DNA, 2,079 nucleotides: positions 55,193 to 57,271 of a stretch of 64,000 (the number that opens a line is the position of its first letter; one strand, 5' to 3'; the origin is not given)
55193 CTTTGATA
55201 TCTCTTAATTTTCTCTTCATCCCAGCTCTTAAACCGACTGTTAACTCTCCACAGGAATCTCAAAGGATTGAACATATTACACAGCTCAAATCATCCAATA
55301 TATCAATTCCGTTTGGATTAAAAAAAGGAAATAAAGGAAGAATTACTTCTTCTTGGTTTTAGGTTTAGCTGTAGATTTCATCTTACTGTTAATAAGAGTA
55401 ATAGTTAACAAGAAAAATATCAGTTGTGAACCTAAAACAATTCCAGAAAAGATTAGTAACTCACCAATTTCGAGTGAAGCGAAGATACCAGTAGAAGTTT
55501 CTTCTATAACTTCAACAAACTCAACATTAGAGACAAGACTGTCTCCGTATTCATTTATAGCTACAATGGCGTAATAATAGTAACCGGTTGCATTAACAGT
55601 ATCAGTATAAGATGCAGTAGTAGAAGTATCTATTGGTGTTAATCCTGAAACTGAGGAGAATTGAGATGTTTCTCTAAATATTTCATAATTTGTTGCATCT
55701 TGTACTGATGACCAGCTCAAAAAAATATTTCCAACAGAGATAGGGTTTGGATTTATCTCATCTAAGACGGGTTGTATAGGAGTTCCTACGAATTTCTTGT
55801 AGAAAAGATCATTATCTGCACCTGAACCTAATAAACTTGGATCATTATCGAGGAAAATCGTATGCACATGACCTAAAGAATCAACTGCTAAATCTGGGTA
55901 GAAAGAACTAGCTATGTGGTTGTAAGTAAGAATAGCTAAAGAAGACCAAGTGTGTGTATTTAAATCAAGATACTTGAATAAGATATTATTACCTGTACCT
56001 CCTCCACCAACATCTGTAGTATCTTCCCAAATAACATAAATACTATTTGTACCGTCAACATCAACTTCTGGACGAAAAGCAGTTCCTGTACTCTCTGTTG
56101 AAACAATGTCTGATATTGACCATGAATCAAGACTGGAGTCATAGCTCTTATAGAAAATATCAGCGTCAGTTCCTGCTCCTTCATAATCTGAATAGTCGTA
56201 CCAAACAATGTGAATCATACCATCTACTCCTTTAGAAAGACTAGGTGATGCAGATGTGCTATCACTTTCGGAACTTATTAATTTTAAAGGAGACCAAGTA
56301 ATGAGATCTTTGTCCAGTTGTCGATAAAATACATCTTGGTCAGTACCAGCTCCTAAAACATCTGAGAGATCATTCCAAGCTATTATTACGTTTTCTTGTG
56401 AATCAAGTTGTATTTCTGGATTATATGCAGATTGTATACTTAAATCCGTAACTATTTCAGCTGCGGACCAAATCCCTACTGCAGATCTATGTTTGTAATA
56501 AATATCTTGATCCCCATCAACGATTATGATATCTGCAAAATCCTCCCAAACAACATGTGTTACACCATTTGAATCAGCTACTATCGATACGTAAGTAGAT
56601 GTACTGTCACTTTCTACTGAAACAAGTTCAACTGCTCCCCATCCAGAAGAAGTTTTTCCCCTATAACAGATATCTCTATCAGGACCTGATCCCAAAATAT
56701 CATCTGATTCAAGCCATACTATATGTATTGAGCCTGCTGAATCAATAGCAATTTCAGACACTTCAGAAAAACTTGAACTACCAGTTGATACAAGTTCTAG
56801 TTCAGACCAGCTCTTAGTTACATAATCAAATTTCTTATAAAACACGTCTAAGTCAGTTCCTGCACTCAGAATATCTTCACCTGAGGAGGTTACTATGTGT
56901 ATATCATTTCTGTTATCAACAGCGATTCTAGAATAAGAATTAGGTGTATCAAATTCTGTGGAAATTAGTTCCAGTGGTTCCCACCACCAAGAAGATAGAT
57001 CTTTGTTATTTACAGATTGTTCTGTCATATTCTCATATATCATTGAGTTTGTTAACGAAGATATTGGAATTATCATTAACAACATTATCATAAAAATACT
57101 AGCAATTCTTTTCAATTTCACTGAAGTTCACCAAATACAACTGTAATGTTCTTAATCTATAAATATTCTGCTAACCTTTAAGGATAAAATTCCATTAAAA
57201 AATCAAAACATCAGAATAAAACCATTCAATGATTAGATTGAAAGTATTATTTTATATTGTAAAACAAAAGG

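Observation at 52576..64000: Surface-protein paralog array with interleaved small membrane-protein paralogs and glycan-modification genes: candidate variable cell-surface locus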

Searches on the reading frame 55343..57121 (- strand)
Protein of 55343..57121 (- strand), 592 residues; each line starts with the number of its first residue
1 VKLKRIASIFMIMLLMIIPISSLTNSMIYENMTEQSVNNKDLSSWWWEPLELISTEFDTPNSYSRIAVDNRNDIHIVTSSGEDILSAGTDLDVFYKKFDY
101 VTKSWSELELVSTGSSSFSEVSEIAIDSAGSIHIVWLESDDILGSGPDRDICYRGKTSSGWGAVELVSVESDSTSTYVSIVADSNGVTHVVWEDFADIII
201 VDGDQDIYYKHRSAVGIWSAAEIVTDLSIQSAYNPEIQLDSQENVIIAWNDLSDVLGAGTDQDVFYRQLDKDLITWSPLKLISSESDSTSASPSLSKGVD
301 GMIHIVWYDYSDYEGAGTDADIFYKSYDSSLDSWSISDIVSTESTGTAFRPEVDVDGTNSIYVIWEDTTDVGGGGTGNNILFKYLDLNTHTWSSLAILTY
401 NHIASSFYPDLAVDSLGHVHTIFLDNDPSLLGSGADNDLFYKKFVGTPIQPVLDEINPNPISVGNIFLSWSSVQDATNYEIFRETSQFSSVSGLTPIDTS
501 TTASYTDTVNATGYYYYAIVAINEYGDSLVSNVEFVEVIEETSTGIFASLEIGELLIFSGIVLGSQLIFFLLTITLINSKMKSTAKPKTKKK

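Call 3: search_protein_families(library=pfam, proteins=[window:55343-57121:-], max_evalue=0.1)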
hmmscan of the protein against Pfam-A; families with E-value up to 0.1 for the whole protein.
window:55343-57121:- (592 aa): 1 family
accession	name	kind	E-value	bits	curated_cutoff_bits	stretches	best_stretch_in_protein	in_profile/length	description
PF15892.11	BNR_4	-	6.1e-06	26.2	27.3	1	176-334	41-193/272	BNR repeat-containing family member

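Call 10: find_homologous_proteins(query=window:55343-57121:-, max_evalue=0.001)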
Query window:55343-57121:- (592 aa): 330 proteins with E <= 0.001 among 8000 candidates; the best 120 are listed.
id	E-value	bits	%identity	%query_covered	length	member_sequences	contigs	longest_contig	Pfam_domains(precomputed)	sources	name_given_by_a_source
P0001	0.0e+0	1275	100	98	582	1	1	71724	PF15892.12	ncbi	-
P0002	0.0e+0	1190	93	97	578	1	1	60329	PF15892.12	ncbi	-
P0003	0.0e+0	1175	94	96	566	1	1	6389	PF15892.12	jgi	jgi:hypothetical protein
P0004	0.0e+0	1075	82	98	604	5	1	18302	PF15892.12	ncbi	ncbi:MAG: hypothetical protein ACTSU7_05710 [Candidatus Heimdallarchaeaceae archaeon]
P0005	0.0e+0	1054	80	100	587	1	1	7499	-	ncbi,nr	ncbi:MAG: hypothetical protein KGD64_10965 [Candidatus Heimdallarchaeota archaeon]|nr:hypothetical p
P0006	0.0e+0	1043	81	100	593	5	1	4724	-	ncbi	-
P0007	2.3e-287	972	77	97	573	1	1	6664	-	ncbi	-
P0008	1.4e-285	966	79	93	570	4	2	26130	-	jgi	-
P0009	4.0e-285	965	77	96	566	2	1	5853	-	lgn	-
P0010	3.1e-283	959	72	100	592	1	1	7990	PF15892.12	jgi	-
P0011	7.1e-283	958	74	98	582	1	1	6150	PF15892.12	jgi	-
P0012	5.8e-281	951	74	96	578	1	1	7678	-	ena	-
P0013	1.5e-279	947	74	97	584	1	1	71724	-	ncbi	-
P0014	6.6e-279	944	74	97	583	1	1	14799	-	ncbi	-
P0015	2.2e-278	943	74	96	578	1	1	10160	-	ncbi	-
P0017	1.4e-230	785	59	100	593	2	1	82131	-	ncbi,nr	ncbi:MAG: hypothetical protein HGN29_08880 [Asgard group archaeon]|nr:hypothetical protein [Asgard g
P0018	1.3e-225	768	60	98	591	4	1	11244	PF15892.12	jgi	-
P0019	3.1e-225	767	61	97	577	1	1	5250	PF15892.12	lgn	-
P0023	9.1e-210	716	57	97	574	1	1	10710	PF15892.12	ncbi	-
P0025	1.8e-203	695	56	93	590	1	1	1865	PF15892.12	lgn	-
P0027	6.1e-189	647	51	100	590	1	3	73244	PF15892.12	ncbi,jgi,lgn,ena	-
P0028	1.8e-187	643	52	98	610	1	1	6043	PF15892.12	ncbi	-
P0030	6.4e-171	588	47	100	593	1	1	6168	PF15892.12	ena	-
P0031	1.2e-151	524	37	90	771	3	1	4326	PF01197.24,PF23044.2,PF06739.18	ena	-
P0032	8.2e-146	505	35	92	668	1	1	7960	PF06739.18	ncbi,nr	ncbi:MAG: hypothetical protein GPJ51_06990 [Candidatus Heimdallarchaeota archaeon]|nr:hypothetical p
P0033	3.1e-145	503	35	93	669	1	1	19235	PF15892.12,PF06739.18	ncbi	-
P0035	5.3e-139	483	43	100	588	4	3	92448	-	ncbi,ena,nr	ncbi:MAG: hypothetical protein KAU62_00395 [Candidatus Heimdallarchaeota archaeon]|nr:hypothetical p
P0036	1.5e-138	481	34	96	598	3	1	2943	PF15892.12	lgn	-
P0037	7.8e-138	479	40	75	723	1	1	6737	PF06739.18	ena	-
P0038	1.3e-137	478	39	99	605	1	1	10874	PF15892.12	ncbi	-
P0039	8.5e-135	469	42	100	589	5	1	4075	PF15892.12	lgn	-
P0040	2.1e-134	467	36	97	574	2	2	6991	PF23044.2,PF15892.12,PF06739.18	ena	-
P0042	1.5e-133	464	36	66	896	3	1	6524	PF01197.24,PF06739.18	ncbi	-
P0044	5.9e-130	453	37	86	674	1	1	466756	PF06739.18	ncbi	-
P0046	2.7e-128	447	41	100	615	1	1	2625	PF15892.12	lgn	-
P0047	5.9e-128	446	38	83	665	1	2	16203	PF15892.12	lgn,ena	-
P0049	2.5e-126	441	38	100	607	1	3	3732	PF15892.12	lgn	-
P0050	1.5e-125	438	39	83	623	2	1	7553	PF06739.18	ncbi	-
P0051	2.9e-125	437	37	94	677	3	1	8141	PF01197.24,PF06739.18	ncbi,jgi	ncbi:MAG: hypothetical protein ACTSO5_14260 [Candidatus Heimdallarchaeaceae archaeon]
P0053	1.9e-123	431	36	91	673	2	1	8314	PF14192.13,PF15892.12,PF06739.18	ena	-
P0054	1.3e-122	428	35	91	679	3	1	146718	PF01197.24,PF06739.18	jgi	-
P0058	1.6e-120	422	39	94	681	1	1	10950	PF01197.24,PF06739.18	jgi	jgi:ribosomal protein L31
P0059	2.3e-120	421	36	91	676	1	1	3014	PF15892.12,PF06739.18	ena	-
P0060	4.5e-120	420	37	91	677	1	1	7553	PF15892.12,PF06739.18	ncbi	-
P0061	6.3e-120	420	34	83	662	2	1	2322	PF15892.12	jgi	-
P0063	4.6e-119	417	37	87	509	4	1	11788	PF23044.2,PF15892.12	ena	-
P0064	4.8e-119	417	36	93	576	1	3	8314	PF15892.12,PF06739.18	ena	-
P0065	1.2e-118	415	36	91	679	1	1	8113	PF06739.18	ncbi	ncbi:MAG: hypothetical protein ACFFDS_04475 [Candidatus Thorarchaeota archaeon]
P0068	1.1e-117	412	38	94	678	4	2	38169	PF06739.18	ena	-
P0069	2.1e-117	411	34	97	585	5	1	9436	PF06739.18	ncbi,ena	-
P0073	1.1e-116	409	36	82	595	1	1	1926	PF15892.12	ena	-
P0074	2.8e-115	404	36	97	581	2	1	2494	PF15892.12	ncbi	ncbi:MAG: hypothetical protein ACXAAM_06955 [Candidatus Heimdallarchaeaceae archaeon]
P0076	9.8e-114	399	36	94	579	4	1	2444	PF15892.12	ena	-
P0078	4.5e-113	397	35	91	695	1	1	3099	PF06739.18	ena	-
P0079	1.1e-112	396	39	97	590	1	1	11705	PF15892.12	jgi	jgi:hypothetical protein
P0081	1.9e-112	395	33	80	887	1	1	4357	PF15892.12,PF06739.18,PF18884.6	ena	-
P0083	5.2e-112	393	40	93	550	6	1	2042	PF15892.12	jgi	jgi:hypothetical protein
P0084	7.7e-112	393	34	90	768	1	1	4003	PF15892.12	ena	-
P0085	3.4e-111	391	38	100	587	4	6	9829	PF15892.12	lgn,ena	-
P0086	4.4e-111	390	37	91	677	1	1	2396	PF15892.12,PF06739.18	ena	-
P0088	2.7e-110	388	37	93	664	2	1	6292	PF15892.12,PF06739.18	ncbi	-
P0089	3.1e-110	388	37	83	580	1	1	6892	PF15892.12,PF06739.18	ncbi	-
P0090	6.8e-110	386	34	89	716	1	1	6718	PF06739.18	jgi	jgi:hypothetical protein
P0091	7.2e-110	386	36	90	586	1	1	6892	PF15892.12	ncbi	-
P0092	8.0e-110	386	37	100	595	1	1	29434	PF23044.2,PF15892.12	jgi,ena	-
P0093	1.5e-109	385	36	91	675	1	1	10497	PF01197.24,PF15892.12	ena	-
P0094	9.2e-109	383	34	93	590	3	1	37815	PF06739.18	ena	-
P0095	1.7e-108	382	37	97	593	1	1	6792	PF15892.12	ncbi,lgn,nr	ncbi:MAG: hypothetical protein KAS63_09025 [Candidatus Heimdallarchaeota archaeon]|nr:hypothetical p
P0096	3.2e-108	381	37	87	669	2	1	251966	PF06739.18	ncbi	-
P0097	3.2e-108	381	38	100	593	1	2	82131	PF15892.12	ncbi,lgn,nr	ncbi:MAG: hypothetical protein HGN29_08805 [Asgard group archaeon]|nr:hypothetical protein [Asgard g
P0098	3.6e-108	381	36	94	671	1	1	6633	PF06739.18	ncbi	-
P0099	8.6e-108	379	38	93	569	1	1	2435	PF15892.12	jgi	jgi:hypothetical protein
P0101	4.3e-107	377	38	90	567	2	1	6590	PF15892.12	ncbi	ncbi:MAG: hypothetical protein ACTSQC_10370 [Candidatus Heimdallarchaeaceae archaeon]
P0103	6.4e-107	377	36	97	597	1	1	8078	PF15892.12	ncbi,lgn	-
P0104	1.6e-106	375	36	97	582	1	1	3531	PF15892.12,PF06739.18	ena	-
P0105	2.2e-106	375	34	94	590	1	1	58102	PF06739.18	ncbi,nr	ncbi:MAG: hypothetical protein GPJ51_07515 [Candidatus Heimdallarchaeota archaeon]|nr:hypothetical p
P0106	6.7e-106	373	35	87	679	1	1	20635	PF01197.24,PF15892.12,PF06739.18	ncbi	-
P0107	2.6e-105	371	35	94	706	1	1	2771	PF01197.24,PF15892.12,PF06739.18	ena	-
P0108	3.3e-105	371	34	96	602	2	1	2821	PF06739.18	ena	-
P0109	5.3e-105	370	33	98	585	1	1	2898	PF15892.12,PF06739.18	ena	-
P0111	4.4e-104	367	33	90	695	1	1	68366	PF06739.18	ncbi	-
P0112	4.8e-104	367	35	92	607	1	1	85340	PF15892.12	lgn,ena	-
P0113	5.2e-104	367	38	91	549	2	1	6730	PF15892.12,PF06739.18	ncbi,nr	ncbi:MAG: hypothetical protein KAS63_01775, partial [Candidatus Heimdallarchaeota archaeon]|nr:hypot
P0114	6.9e-104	367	36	100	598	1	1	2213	PF15892.12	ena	-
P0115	1.3e-103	366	35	94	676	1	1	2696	PF01197.24,PF15892.12,PF06739.18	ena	-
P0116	4.4e-103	364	31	83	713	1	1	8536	PF15892.12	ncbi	-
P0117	6.0e-103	363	35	97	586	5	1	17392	PF15892.12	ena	-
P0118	3.6e-102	361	37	95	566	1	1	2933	PF15892.12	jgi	jgi:hypothetical protein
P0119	6.1e-102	360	35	97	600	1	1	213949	-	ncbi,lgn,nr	ncbi:MAG: hypothetical protein HGN29_03550 [Asgard group archaeon]|nr:hypothetical protein [Asgard g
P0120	7.4e-102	360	36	98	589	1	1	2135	PF06739.18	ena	-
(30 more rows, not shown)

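Call 11: search_solved_structures(query=window:55343-57121:-, max_evalue=1, show_alignments=2)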
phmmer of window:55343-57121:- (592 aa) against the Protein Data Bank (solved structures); distinct sequences matched with E-value up to 1: 1.
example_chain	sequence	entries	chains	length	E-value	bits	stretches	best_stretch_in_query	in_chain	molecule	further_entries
3mpc_A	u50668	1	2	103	0.0051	18.6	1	466-531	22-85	Fn3-like protein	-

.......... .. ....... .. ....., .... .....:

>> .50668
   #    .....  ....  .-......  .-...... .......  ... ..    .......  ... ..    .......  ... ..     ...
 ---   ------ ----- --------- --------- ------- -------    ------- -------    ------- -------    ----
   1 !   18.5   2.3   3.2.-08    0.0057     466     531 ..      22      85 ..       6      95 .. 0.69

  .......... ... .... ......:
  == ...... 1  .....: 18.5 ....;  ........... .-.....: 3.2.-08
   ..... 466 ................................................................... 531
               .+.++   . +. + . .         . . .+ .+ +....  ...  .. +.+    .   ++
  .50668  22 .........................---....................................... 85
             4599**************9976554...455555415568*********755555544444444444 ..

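Call 16: search_protein_families(library=ncbifam, proteins=[window:55343-57121:-], max_evalue=0.1)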
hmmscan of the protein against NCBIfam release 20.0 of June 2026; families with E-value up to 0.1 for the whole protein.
window:55343-57121:- (592 aa): 1 family
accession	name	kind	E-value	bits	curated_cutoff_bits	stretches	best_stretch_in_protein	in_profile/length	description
NF053835.1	PDIAV_lipo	equivalog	7.2e-08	32.2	90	1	165-371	31-222/458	PDIAV motif-containing lipoprotein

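Call 19: find_encoding_contigs(protein=P0002, flank=10000, max_places=3)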
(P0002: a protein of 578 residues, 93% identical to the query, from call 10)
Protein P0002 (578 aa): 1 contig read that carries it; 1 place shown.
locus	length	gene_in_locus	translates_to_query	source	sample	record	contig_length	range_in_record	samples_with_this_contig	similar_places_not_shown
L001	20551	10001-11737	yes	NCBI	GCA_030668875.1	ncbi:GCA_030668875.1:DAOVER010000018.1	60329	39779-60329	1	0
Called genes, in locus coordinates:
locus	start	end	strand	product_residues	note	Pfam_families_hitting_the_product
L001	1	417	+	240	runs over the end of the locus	-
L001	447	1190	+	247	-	-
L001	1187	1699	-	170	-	PF04307:YdjM, PF13803:DUF4184 (faint)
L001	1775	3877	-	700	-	PF05048:NosD, PF13229:Beta_helix, PF05048:NosD, PF13229:Beta_helix, PF05048:NosD, PF13229:Beta_helix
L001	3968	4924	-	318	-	PF12802:MarR_2, PF24034:DUF7343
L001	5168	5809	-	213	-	PF00440:TetR_N, PF13305:TetR_C_33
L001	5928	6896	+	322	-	PF00106:adh_short, PF04321:RmlD_sub_bind (faint), PF05368:NmrA, PF01073:3Beta_HSD (weak), PF01370:Epimerase, PF02719:Polysacc_synt_2 (weak), PF13460:NAD_binding_10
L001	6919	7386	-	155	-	-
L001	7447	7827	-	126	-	-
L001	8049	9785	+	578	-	-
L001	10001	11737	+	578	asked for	PF15892:BNR_4 (faint)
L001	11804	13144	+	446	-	-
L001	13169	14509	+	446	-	PF01757:Acyl_transf_3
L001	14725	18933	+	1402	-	-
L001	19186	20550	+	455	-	?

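Call 20: find_encoding_contigs(protein=P0017, flank=10000, max_places=3)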
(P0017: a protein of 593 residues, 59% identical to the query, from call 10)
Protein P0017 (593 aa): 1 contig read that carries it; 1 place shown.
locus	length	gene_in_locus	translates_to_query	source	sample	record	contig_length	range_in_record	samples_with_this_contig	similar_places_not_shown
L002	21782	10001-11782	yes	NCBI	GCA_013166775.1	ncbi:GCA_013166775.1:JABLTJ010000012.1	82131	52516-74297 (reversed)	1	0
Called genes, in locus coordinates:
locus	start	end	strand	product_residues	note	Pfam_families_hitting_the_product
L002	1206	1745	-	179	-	-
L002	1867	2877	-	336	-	-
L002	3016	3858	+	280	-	PF24038:DUF7347 (weak)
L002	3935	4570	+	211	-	PF14321:DUF4382 (weak)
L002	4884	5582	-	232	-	-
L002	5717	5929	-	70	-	-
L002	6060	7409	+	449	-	-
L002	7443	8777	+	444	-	PF01757:Acyl_transf_3 (weak)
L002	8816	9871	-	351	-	-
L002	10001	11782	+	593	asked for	-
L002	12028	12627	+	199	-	PF01209:Ubie_methyltran (weak), PF13649:Methyltransf_25, PF08241:Methyltransf_11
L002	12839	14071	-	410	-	-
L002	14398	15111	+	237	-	-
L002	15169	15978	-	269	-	PF01209:Ubie_methyltran, PF08241:Methyltransf_11, PF08242:Methyltransf_12 (weak), PF13649:Methyltransf_25, PF13847:Methyltransf_31, PF05148:Methyltransf_8 (weak)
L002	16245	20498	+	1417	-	-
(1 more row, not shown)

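Call 21: find_encoding_contigs(protein=P0027, flank=10000, max_places=2)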
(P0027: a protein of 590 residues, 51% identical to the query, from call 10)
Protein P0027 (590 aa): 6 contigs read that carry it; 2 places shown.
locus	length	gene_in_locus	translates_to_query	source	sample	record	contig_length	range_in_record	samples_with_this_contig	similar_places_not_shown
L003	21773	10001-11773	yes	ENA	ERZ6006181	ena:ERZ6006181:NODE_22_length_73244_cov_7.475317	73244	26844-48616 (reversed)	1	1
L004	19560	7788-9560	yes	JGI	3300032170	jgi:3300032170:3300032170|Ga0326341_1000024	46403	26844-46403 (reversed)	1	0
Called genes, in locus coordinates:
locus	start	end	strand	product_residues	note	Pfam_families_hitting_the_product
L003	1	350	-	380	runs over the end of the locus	PF13229:Beta_helix (weak), PF05048:NosD, PF13229:Beta_helix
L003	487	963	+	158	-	-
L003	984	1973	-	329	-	PF13229:Beta_helix (weak), PF05048:NosD, PF13229:Beta_helix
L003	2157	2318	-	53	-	-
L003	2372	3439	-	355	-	PF00583:Acetyltransf_1 (weak)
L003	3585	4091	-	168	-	-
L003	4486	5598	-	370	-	PF00266:Aminotran_5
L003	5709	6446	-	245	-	-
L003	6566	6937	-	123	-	PF01022:HTH_5, PF12840:HTH_20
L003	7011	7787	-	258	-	PF01207:Dus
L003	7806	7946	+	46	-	-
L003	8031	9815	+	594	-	PF15892:BNR_4 (faint)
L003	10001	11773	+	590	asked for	PF15892:BNR_4 (faint)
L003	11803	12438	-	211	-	PF14321:DUF4382 (faint)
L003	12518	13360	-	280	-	PF24038:DUF7347 (faint)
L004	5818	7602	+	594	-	PF15892:BNR_4 (faint)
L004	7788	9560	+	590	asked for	PF15892:BNR_4 (faint)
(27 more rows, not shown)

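Call 22: find_encoding_contigs(protein=P0035, flank=10000, max_places=2)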
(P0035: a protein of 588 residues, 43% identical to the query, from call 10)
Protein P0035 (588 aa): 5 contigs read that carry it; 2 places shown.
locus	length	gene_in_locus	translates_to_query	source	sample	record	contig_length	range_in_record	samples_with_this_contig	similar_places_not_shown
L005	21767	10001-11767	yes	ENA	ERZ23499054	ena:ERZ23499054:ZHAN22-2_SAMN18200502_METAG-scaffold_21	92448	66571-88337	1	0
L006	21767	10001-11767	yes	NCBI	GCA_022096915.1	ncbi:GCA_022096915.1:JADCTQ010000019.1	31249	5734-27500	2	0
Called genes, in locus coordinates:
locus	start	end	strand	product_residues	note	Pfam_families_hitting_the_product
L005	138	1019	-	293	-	-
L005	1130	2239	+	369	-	PF01636:APH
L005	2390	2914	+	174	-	-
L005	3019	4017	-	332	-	PF08240:ADH_N, PF00107:ADH_zinc_N, PF13602:ADH_zinc_N_2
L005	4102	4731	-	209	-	PF01209:Ubie_methyltran, PF05219:DREV, PF13489:Methyltransf_23, PF05175:MTS (weak), PF13847:Methyltransf_31, PF08241:Methyltransf_11, PF08242:Methyltransf_12, PF13649:Methyltransf_25, +1 more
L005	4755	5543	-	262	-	PF00581:Rhodanese, PF01206:TusA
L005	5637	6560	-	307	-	PF08240:ADH_N, PF01262:AlaDh_PNT_C (weak), PF00107:ADH_zinc_N, PF13602:ADH_zinc_N_2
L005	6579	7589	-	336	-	PF08240:ADH_N, PF00107:ADH_zinc_N, PF13602:ADH_zinc_N_2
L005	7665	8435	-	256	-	-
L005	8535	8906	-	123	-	PF01022:HTH_5, PF12840:HTH_20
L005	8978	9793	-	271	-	PF01207:Dus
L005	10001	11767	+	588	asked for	-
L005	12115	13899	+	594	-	-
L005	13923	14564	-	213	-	PF00440:TetR_N, PF13305:TetR_C_33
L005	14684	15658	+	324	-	PF00106:adh_short (faint), PF04321:RmlD_sub_bind, PF05368:NmrA, PF01073:3Beta_HSD (weak), PF01370:Epimerase, PF02719:Polysacc_synt_2 (faint), PF13460:NAD_binding_10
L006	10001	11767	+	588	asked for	-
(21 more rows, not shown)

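Call 23: predict_structure(alignment_id=A2)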
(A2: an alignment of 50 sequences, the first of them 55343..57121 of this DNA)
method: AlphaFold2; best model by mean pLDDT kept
length: 592 residues; sequences in the alignment: 50
mean_pLDDT: 86.5   pTM: 0.80
mean pLDDT of the five models: 86.5, 86.0, 86.0, 85.2, 84.7
residues with pLDDT >= 90: 372; 70-90: 146; 50-70: 43; < 50: 31
segments of 3 or more residues with pLDDT < 50: 19-39, 588-592
pLDDT, mean of each block of 10 residues (from residue 1): 67 62 38 38 86 92 94 96 90 96 95 90 94 95 83 95 94 92 96 77 83 95 90 95 94 89 95 94 94 90 93 87 92 91 91 87 93 70 91 91 92 93 94 92 92 90 92 89 93 94 94 95 92 93 55 69 87 78 50 38
secondary structure, 60 per line:
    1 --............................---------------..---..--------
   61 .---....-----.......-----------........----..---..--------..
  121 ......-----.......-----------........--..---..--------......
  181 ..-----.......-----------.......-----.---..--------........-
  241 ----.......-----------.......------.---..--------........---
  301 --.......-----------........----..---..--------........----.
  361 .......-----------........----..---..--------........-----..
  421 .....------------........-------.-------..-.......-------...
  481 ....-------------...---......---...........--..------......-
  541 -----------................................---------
elements in order: H3-30 E65-68 E74-80 E92-99 E119-126 E132-138 E150-157 E175-182 E188-194 E206-212 E232-239 E245-251 E263-269 E290-297 E303-309 E321-328 E348-355 E360-367 E379-386 E406-413 E419-425 E438-445 E464-470 E478-484 E498-500 E504-509 E513-523 E534-539 H552-583
